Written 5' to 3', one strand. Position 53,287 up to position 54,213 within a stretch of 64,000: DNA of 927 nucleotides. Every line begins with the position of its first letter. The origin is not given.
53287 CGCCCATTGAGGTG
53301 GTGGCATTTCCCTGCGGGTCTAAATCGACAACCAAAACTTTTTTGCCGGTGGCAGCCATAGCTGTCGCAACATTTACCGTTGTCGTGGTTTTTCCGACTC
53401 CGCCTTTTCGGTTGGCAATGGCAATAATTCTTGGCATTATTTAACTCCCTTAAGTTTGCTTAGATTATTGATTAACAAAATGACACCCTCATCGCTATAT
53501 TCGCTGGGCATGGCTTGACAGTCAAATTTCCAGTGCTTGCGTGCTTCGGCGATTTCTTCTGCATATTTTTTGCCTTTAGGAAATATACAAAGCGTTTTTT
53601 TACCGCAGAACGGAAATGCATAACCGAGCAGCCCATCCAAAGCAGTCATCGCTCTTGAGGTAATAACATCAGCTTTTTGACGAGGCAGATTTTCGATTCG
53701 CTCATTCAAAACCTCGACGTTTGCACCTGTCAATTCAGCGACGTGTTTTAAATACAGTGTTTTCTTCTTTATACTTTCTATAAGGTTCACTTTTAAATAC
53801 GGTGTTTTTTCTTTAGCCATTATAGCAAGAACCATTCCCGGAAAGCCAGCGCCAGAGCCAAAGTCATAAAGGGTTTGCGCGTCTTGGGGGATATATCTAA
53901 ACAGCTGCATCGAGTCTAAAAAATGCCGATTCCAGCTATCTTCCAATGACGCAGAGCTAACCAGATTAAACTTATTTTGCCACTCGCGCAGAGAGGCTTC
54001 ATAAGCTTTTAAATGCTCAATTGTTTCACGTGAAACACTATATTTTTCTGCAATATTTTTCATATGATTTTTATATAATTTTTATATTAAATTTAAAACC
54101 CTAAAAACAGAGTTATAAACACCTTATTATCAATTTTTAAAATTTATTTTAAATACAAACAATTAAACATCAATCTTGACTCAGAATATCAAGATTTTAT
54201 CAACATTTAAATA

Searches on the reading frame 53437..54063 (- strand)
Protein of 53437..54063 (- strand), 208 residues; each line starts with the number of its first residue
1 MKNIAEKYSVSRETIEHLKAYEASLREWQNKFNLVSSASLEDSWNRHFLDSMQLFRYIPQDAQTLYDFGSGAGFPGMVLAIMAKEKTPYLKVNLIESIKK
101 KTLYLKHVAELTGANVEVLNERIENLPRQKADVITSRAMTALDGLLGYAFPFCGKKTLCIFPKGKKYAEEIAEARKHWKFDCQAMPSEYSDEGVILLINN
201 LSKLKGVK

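Call 3: search_protein_families(library=pfam, proteins=[window:53437-54063:-], max_evalue=1)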
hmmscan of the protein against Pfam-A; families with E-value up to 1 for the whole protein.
window:53437-54063:- (208 aa): 6 families
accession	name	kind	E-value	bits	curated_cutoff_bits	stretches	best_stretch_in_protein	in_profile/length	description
PF02527.21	GidB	-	1.2e-39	136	27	1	15-181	2-166/184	rRNA small subunit methyltransferase G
PF13847.12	Methyltransf_31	-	0.00078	19.6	27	1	61-140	3-84/145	Methyltransferase domain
PF14532.12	Sigma54_activ_2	-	0.011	16.5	25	1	89-136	59-106/138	Sigma-54 interaction domain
PF05175.20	MTS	-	0.041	14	23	1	53-134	22-102/170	Methyltransferase small domain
PF04297.20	UPF0122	-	0.044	14.5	22.7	1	1-42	36-78/101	Putative helix-turn-helix protein, YlxM / p13 like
PF12164.13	SporV_AA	-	0.15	12.8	25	0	87-121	3-37/90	Stage V sporulation protein AA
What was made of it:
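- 53437..54063 (-): rsmG (gidB), the downstream flank of the insertion. Pfam GidB E 1.2e-39 (call 3).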
